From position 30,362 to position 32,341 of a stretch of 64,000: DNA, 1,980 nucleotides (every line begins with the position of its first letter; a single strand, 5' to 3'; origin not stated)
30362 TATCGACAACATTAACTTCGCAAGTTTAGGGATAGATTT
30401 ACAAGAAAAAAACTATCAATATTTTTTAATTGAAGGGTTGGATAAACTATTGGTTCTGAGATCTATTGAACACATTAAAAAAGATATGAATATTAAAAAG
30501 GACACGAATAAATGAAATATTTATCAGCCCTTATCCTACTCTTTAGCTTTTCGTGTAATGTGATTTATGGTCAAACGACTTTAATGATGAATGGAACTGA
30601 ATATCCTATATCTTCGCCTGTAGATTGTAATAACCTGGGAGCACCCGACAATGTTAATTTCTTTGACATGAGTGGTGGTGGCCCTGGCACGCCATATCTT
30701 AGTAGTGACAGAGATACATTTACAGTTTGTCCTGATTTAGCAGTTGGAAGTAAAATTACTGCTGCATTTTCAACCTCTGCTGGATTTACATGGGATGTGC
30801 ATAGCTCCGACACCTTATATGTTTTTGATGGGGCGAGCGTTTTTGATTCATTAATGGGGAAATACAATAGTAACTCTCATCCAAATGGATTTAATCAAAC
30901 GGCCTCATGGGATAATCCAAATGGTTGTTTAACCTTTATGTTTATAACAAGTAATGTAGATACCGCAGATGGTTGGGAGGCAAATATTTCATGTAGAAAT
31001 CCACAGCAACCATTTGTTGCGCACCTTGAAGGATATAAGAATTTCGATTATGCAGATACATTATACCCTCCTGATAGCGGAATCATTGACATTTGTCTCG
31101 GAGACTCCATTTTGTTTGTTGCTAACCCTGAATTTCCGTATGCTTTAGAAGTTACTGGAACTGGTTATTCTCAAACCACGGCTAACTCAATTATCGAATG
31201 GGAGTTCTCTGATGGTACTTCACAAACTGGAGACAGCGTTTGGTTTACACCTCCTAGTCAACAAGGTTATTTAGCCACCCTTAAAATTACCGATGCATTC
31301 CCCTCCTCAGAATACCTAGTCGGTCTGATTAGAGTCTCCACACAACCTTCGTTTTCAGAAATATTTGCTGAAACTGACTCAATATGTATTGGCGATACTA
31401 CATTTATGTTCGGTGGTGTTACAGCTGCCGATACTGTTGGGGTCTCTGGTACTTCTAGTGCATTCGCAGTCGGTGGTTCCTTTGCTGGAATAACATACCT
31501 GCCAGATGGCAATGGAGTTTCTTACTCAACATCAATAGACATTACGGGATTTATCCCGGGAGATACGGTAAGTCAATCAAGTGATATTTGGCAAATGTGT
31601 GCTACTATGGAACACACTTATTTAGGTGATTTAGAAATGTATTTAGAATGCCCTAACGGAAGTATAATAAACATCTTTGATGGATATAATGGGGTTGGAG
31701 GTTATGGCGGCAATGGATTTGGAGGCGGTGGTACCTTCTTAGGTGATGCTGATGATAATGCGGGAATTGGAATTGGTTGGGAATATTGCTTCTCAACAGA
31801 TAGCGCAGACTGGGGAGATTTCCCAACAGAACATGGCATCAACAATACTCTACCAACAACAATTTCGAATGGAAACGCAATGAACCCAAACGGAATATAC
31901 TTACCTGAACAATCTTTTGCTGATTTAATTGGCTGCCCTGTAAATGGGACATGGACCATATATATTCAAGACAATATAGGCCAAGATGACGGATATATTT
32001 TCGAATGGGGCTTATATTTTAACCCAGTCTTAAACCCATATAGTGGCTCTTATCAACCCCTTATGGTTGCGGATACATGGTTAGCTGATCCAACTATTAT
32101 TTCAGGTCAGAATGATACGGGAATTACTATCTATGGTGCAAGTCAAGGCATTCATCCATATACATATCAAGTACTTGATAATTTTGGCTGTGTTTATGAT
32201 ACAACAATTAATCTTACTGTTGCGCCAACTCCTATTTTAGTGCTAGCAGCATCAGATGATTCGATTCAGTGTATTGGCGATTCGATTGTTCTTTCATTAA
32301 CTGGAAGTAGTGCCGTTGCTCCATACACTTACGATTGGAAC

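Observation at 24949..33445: Four-gene locus: three giant T9SS type-B cargo proteins with a shared stalk and swapped heads, and no adjacent PorP/SprF partner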

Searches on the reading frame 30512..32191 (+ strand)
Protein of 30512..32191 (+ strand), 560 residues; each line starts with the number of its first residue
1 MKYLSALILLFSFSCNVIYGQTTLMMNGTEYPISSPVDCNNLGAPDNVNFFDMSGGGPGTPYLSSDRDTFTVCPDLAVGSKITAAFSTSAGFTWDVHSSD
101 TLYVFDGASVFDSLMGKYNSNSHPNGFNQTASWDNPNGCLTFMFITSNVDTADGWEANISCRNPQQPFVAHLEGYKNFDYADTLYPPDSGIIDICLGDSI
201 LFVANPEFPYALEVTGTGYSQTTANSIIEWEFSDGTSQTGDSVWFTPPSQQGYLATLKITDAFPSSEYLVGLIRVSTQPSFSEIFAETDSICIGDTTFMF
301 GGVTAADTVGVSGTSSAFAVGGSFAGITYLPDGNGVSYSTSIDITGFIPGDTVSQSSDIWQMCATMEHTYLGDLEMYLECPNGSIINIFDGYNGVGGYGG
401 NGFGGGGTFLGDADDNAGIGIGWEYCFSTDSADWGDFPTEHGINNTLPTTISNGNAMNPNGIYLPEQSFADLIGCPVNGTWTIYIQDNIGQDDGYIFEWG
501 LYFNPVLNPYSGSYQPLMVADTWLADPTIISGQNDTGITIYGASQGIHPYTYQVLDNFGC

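Call 24: find_homologous_proteins(query=window:30512-32191:+, max_evalue=0.001)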
Query window:30512-32191:+ (560 aa): 492 proteins with E <= 0.001 among 8000 candidates; the best 120 are listed.
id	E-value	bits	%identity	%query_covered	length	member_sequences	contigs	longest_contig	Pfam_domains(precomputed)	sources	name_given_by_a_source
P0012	0.0e+0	1224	94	100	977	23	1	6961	PF13585.13,PF01483.28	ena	-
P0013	6.3e-210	717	60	95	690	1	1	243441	PF01483.28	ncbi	-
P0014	5.0e-187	641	53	99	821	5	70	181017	PF00801.27,PF13585.13,PF01483.28,PF18911.7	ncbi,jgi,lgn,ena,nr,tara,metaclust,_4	ncbi:MAG TPA: hypothetical protein DIU39_00505 [Flavobacteriales bacterium]|nr:hypothetical protein 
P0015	4.1e-184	632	52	100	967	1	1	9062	PF13585.13,PF01483.28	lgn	-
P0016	1.2e-179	617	49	100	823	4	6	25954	PF13585.13,PF01483.28,PF18911.7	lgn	-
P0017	5.1e-179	615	51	100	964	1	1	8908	PF00801.27,PF13585.13,PF01483.28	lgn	-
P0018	3.2e-178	612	52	97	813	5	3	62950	PF00801.27,PF13585.13,PF01483.28,PF18911.7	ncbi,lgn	-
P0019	5.5e-178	612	51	100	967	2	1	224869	PF13585.13,PF01483.28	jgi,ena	-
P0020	2.1e-177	610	52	97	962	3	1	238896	PF13585.13,PF01483.28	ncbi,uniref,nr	ncbi:T9SS type B sorting domain-containing protein [Vicingus serpentipes]|uniref:T9SS type B sorting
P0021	1.1e-175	604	50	100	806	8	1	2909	PF13585.13,PF01483.28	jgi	jgi:gliding motility-associated-like protein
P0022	1.5e-175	604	53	94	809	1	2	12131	PF13585.13,PF01483.28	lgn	-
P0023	1.5e-175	604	50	100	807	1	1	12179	PF13585.13,PF01483.28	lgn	-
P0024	2.1e-175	603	50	100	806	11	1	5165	PF13585.13,PF01483.28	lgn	-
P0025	2.0e-173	596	49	100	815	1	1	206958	PF13585.13,PF01483.28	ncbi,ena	-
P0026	3.5e-173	596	51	99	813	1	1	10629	PF13585.13,PF01483.28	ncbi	-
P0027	1.6e-172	594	50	99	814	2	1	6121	PF13585.13,PF01483.28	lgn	-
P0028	2.7e-172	593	51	100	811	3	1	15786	PF00801.27,PF13585.13,PF01483.28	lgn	-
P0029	5.5e-172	592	49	100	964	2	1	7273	PF13585.13,PF01483.28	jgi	jgi:gliding motility-associated-like protein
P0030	6.9e-172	591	51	100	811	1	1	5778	PF13585.13,PF01483.28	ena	-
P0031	6.9e-172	591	51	100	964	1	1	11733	PF13585.13,PF01483.28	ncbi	-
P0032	7.7e-172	591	49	100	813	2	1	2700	PF13585.13,PF01483.28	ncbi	-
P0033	1.0e-171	591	50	100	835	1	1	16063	PF13585.13,PF01483.28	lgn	-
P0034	3.2e-171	589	52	94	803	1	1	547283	PF13585.13,PF01483.28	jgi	jgi:gliding motility-associated-like protein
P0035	1.3e-170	587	51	98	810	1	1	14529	PF13585.13,PF01483.28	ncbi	-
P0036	2.4e-170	586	50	98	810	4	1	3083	PF00801.27,PF13585.13,PF01483.28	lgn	-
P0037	4.7e-170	585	50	100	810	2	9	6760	PF13585.13,PF01483.28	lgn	-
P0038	1.9e-169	583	50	99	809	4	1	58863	PF13585.13,PF01483.28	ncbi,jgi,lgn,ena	jgi:gliding motility-associated-like protein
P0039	2.2e-169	583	51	96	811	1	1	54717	PF13585.13,PF01483.28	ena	-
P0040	2.5e-169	583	50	96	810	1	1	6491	PF13585.13,PF01483.28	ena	-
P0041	3.1e-169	583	50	99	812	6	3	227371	PF00801.27,PF13585.13,PF01483.28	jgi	jgi:gliding motility-associated-like protein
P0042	4.7e-169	582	52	94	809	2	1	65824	PF13585.13,PF01483.28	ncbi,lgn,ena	-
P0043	4.8e-169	582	49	100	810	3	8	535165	PF13585.13,PF01483.28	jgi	jgi:gliding motility-associated-like protein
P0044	6.0e-169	582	48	100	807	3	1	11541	PF13585.13,PF01483.28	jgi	-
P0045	6.5e-169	582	50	100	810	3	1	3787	PF13585.13,PF01483.28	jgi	-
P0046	1.1e-168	581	50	96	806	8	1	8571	PF13585.13,PF01483.28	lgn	-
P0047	1.2e-168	581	51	94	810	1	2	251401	PF13585.13,PF01483.28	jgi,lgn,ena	-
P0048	2.4e-168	580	49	100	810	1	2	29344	PF13585.13,PF01483.28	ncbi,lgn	-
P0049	2.4e-168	580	49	100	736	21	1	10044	PF00801.27,PF13585.13,PF01483.28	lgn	-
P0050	1.6e-167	577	49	100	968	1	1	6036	PF13585.13,PF01483.28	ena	-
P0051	2.7e-167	576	49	97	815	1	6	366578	PF13585.13,PF01483.28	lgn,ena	-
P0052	2.7e-167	576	49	97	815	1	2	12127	PF13585.13,PF01483.28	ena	-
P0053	3.1e-167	576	50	100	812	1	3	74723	PF13585.13,PF01483.28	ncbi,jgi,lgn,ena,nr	ncbi:MAG: gliding motility-associated C-terminal domain-containing protein [Fluviicola sp.]|nr:glidi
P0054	3.1e-167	576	51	100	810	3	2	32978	PF00801.27,PF13585.13,PF01483.28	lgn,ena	-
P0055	6.6e-167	575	50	95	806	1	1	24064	PF13585.13,PF01483.28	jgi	jgi:gliding motility-associated-like protein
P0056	1.7e-166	574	48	100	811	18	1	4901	PF13585.13,PF01483.28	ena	-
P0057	2.2e-166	573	49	97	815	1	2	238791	PF13585.13,PF01483.28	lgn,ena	-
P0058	2.2e-166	573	49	100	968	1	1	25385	PF13585.13,PF01483.28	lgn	-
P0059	2.9e-166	573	49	100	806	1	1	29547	PF13585.13,PF01483.28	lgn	-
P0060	3.1e-166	573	49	100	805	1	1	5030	PF13585.13,PF01483.28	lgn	-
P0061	3.3e-166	573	49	100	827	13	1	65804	PF00801.27,PF13585.13,PF01483.28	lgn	-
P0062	4.3e-166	572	48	100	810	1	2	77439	PF13585.13,PF01483.28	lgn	-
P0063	4.7e-166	572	50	99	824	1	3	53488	PF13585.13,PF01483.28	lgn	-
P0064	6.5e-166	572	50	96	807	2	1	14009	PF13585.13,PF01483.28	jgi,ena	-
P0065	7.7e-166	571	49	100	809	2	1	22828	PF13585.13,PF01483.28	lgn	-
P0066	9.8e-166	571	50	99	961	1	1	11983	PF13585.13,PF01483.28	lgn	-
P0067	1.4e-165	571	49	99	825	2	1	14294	PF13585.13,PF01483.28,PF18911.7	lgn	-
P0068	1.5e-165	570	48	99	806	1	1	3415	PF13585.13,PF01483.28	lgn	-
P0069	1.7e-165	570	49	99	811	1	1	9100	PF13585.13,PF01483.28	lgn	-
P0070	1.8e-165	570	49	100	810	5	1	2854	PF13585.13,PF01483.28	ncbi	-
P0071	3.6e-165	569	48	100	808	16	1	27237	PF13585.13,PF01483.28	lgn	-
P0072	6.0e-165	568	50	99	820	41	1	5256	PF13585.13,PF01483.28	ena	-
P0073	1.1e-164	568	48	100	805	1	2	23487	PF00801.27,PF13585.13,PF01483.28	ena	-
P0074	1.1e-164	568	50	96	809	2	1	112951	PF13585.13,PF01483.28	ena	-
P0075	1.7e-164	567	48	99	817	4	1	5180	PF13585.13,PF01483.28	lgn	-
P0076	2.8e-164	566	48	99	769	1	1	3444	PF00801.27,PF01483.28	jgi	-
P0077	5.5e-164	565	49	100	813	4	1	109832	PF13585.13,PF01483.28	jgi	-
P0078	1.6e-163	564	49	99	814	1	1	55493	PF13585.13,PF01483.28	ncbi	-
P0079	2.2e-163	563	49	100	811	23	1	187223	PF13585.13,PF01483.28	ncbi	ncbi:MAG: gliding motility-associated C-terminal domain-containing protein [Bacteroidota bacterium]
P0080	2.3e-163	563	48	100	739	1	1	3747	PF01483.28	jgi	jgi:hypothetical protein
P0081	2.3e-163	563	47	100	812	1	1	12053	PF13585.13,PF01483.28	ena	-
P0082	4.6e-163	562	49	96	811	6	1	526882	PF13585.13,PF01483.28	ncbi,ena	-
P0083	7.5e-163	562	49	99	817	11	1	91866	PF13585.13,PF01483.28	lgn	-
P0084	8.1e-163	561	48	100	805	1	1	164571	PF13585.13,PF01483.28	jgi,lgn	jgi:gliding motility-associated-like protein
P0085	1.3e-162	561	49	97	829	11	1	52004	PF13585.13,PF01483.28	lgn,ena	-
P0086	1.4e-162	561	49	100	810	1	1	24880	PF13585.13,PF01483.28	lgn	-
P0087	3.9e-162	559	49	100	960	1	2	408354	PF13585.13,PF01483.28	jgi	jgi:gliding motility-associated-like protein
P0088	4.6e-162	559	52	94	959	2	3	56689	PF00801.27,PF13585.13,PF01483.28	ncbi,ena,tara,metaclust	tara:strand:- start:4402 stop:7281 length:2880 start_codon:yes stop_codon:yes gene_type:complete|met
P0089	5.0e-162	559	49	100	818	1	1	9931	PF13585.13,PF01483.28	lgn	-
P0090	5.3e-162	559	48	100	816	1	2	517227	PF13585.13,PF01483.28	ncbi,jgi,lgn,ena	-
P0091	6.0e-162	559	48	100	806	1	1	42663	PF13585.13,PF01483.28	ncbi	-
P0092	6.4e-162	558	49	100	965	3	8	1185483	PF13585.13,PF01483.28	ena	-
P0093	7.3e-162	558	48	100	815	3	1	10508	PF13585.13,PF01483.28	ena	-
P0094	8.1e-162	558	48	99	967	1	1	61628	PF13585.13,PF01483.28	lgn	-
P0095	2.2e-161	557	49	93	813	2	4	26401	PF13585.13,PF01483.28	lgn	-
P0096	2.6e-161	556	50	100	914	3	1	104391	PF13585.13,PF01483.28,PF18911.7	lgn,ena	-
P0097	4.5e-161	556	47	99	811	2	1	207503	PF13585.13,PF01483.28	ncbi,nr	ncbi:MAG: gliding motility-associated C-terminal domain-containing protein [bacterium]|nr:gliding mo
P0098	4.5e-161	556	49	99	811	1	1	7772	PF22352.3,PF13585.13,PF01483.28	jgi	-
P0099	4.7e-161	556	50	95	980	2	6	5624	PF13585.13,PF01483.28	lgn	-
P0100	4.8e-161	556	49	99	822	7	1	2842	PF13585.13,PF01483.28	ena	-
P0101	4.9e-161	556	47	100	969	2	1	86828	PF13585.13,PF01483.28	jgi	jgi:gliding motility-associated-like protein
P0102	7.6e-161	555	49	100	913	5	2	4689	PF00801.27,PF13585.13,PF01483.28,PF18911.7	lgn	-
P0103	1.1e-160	554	48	99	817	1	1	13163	PF13585.13,PF01483.28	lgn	-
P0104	1.4e-160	554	49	97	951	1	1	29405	PF13585.13,PF01483.28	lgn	-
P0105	1.8e-160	554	46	100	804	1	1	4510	PF13585.13,PF01483.28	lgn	-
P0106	2.0e-160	554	48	99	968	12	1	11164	PF13585.13,PF01483.28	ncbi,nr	ncbi:MAG: gliding motility-associated C-terminal domain-containing protein [Crocinitomicaceae bacter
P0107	2.1e-160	553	47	99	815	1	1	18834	PF13585.13,PF01483.28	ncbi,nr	ncbi:MAG: gliding motility-associated C-terminal domain-containing protein [Crocinitomicaceae bacter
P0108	2.4e-160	553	49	97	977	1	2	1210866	PF13585.13,PF01483.28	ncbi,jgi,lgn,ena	-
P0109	2.8e-160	553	48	97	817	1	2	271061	PF13585.13,PF01483.28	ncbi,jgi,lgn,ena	jgi:hypothetical protein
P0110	3.7e-160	553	48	99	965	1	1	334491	PF13585.13,PF01483.28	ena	-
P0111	7.3e-160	552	48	99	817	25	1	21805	PF13585.13,PF01483.28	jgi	-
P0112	8.3e-160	552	48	100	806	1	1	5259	PF13585.13,PF01483.28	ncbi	-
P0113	1.0e-159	551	47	100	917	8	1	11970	PF22352.3,PF00801.27,PF13585.13,PF01483.28,PF18911.7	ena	-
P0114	2.1e-159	550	48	100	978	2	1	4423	PF13585.13,PF01483.28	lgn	-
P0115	2.1e-159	550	48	99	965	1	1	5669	PF13585.13,PF01483.28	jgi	-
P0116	3.0e-159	550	48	99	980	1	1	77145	PF13585.13,PF01483.28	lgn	-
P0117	4.0e-159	549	49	100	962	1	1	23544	PF13585.13,PF01483.28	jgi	jgi:gliding motility-associated-like protein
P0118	5.3e-159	549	48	100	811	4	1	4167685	PF13585.13,PF01483.28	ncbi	-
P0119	5.7e-159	549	48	100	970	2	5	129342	PF13585.13,PF01483.28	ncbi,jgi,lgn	ncbi:MAG: hypothetical protein ACI865_000740 [Flavobacteriaceae bacterium]|jgi:hypothetical protein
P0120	8.2e-159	548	47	100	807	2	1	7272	PF13585.13,PF01483.28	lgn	-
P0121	1.7e-158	547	47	100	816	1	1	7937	PF00801.27,PF13585.13,PF01483.28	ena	-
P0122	2.8e-158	546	48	100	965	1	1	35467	PF13585.13,PF01483.28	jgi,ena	-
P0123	3.0e-158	546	48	96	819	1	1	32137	PF13585.13,PF01483.28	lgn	-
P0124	3.4e-158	546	47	99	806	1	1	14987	PF13585.13,PF01483.28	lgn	-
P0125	4.3e-158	546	48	100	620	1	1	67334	PF01483.28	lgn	-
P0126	1.2e-157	544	49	95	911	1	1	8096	PF00801.27,PF13585.13,PF01483.28,PF18911.7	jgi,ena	-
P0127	1.3e-157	544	47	99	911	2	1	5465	PF13585.13,PF01483.28,PF18911.7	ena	-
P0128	1.4e-157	544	48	97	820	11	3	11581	PF13585.13,PF01483.28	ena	-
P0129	1.9e-157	544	47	100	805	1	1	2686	PF13585.13,PF01483.28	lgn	-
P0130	1.9e-157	544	48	100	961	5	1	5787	PF13585.13,PF01483.28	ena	-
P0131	2.6e-157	543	47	100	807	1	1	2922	PF00801.27,PF13585.13,PF01483.28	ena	-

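Call 26: find_encoding_contigs(protein=P0013, flank=10000, max_places=2)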
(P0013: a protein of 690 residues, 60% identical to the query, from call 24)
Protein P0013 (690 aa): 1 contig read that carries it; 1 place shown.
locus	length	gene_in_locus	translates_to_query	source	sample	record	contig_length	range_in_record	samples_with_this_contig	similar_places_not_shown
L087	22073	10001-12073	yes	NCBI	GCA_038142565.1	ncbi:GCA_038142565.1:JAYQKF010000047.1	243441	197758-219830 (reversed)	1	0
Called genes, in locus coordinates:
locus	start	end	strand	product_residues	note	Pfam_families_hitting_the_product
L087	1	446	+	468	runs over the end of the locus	PF02321:OEP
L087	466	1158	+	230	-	PF00814:TsaD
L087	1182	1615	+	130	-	PF00383:dCMP_cyt_deam_1, PF14437:MafB19-deam, PF14439:Bd3614-deam (weak)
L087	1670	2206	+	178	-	PF26049:RLMG_N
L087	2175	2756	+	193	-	PF05175:MTS, PF13847:Methyltransf_31, PF08242:Methyltransf_12 (faint), PF13649:Methyltransf_25 (faint)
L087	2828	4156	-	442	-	PF01546:Peptidase_M20, PF07687:M20_dimer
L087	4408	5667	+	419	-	PF26766:Choice_anch_L, PF03160:Calx-beta (weak)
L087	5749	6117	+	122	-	PF13573:SprB (weak)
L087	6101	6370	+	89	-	-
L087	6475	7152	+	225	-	PF18911:PKD_4 (weak), PF13585:CHU_C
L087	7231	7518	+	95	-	PF26766:Choice_anch_L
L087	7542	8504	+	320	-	PF26766:Choice_anch_L, PF03160:Calx-beta (weak)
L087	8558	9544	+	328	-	PF13585:CHU_C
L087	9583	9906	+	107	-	-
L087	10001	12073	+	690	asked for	PF01483:P_proprotein (faint)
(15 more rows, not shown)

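Call 27: find_encoding_contigs(protein=P0020, flank=10000, max_places=2)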
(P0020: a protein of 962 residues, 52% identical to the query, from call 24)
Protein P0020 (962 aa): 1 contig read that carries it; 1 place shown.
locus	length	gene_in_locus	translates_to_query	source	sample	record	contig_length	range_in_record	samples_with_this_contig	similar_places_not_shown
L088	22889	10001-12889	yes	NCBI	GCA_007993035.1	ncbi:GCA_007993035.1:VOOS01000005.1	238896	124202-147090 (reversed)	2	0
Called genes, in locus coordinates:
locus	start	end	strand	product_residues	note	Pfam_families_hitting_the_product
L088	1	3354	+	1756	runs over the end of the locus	PF13385:Laminin_G_3, PF02368:Big_2, PF00932:LTD, PF02494:HYR, PF18962:Por_Secre_tail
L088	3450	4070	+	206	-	-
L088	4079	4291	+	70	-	PF06902:Fer4_19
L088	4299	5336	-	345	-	PF01408:GFO_IDH_MocA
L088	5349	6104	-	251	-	PF05050:Methyltransf_21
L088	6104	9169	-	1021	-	PF11028:TMEM260_N, PF28497:DUF8416, PF28495:TMEM260_2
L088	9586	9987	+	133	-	-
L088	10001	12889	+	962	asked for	PF01483:P_proprotein (faint), PF13585:CHU_C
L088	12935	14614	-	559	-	PF01443:Viral_helicase1 (faint), PF05970:PIF1, PF07728:AAA_5 (weak), PF13245:AAA_19, PF13401:AAA_22, PF13604:AAA_30, PF21530:Pif1_2B_dom, PF14493:HTH_40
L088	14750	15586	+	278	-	PF13585:CHU_C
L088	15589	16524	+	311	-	PF11751:PorP_SprF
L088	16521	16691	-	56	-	-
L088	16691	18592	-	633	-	PF08497:Radical_SAM_N, PF04055:Radical_SAM (weak), PF11842:DUF3362 (weak)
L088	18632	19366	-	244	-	-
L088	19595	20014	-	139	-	PF00027:cNMP_binding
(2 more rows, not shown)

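Call 28: find_encoding_contigs(protein=P0118, flank=10000, max_places=2)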
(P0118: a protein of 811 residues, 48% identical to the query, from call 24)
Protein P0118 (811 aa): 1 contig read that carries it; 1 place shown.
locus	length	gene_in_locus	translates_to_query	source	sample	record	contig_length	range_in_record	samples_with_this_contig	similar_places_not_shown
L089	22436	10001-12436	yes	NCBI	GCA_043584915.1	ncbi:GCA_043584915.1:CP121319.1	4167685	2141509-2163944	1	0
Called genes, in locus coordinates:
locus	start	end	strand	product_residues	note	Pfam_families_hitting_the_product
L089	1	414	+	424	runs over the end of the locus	PF00202:Aminotran_3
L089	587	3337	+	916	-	PF24391:HD-CE, PF13589:HATPase_c_3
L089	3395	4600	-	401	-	PF00202:Aminotran_3, PF00155:Aminotran_1_2 (weak)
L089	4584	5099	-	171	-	-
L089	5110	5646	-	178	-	-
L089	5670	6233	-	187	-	PF04542:Sigma70_r2, PF08281:Sigma70_r4_2, PF04545:Sigma70_r4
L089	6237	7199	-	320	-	PF02779:Transket_pyr, PF02780:Transketolase_C, PF22613:Transketolase_C_1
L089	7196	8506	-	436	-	PF00092:VWA, PF13519:VWA_2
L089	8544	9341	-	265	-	PF00456:Transketolase_N, PF13292:DXP_synthase_N (faint), PF00676:E1_dh (weak)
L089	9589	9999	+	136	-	-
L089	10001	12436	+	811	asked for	PF01483:P_proprotein (faint), PF13585:CHU_C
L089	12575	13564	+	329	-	PF00044:Gp_dh_N, PF02800:Gp_dh_C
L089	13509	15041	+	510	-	PF18990:DUF5723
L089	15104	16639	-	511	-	PF18175:HU-CCDC81_bac_2 (weak), PF05036:SPOR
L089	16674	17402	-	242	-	PF00753:Lactamase_B, PF23023:Anti-Pycsar_Apyc1 (weak)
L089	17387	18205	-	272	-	PF00892:EamA (faint)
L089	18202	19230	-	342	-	PF00383:dCMP_cyt_deam_1, PF14437:MafB19-deam, PF01872:RibD_C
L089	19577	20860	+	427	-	PF02667:SCFA_trans, PF03606:DcuC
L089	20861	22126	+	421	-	PF01566:Nramp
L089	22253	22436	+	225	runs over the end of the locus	PF00440:TetR_N (weak)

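Call 46: predict_structure(alignment_id=A3)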
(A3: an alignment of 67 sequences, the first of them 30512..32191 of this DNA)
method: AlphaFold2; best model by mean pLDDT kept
length: 560 residues; sequences in the alignment: 67
mean_pLDDT: 83.5   pTM: 0.64
mean pLDDT of the five models: 83.5, 81.9, 80.7, 80.2, 78.0
residues with pLDDT >= 90: 196; 70-90: 286; 50-70: 71; < 50: 7
segments of 3 or more residues with pLDDT < 50: 18-20
pLDDT, mean of each block of 10 residues (from residue 1): 74 56 75 84 70 68 85 84 83 87 95 94 86 88 87 86 82 92 87 94 94 80 92 88 93 89 80 89 85 91 67 70 54 65 75 90 87 91 94 77 87 74 91 95 93 90 95 91 83 70 68 77 90 85 91 89
secondary structure, 60 per line:
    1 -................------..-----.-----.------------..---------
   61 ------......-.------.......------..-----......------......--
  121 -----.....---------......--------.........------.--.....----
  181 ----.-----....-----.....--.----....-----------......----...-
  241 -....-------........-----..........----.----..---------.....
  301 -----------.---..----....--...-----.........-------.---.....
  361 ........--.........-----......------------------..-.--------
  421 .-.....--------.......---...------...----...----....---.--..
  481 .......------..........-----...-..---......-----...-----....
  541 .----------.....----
elements in order: H2-17 E67-72 E81-87 E101-106 E113-118 E126-130 E140-145 E154-162 E172-176 E191-194 E200-204 H212-215 E227-232 E237-239 E242-245 E253-260 E266-275 E296-300 E322-325 E328-330 E336-344 E359-368 E374-379 E385-390 E423-427 H437-442 E446-448 E455-457 E462-464 H469-472 E479-487 E494-503 E518-523 E529-531 E537-541 E552-556
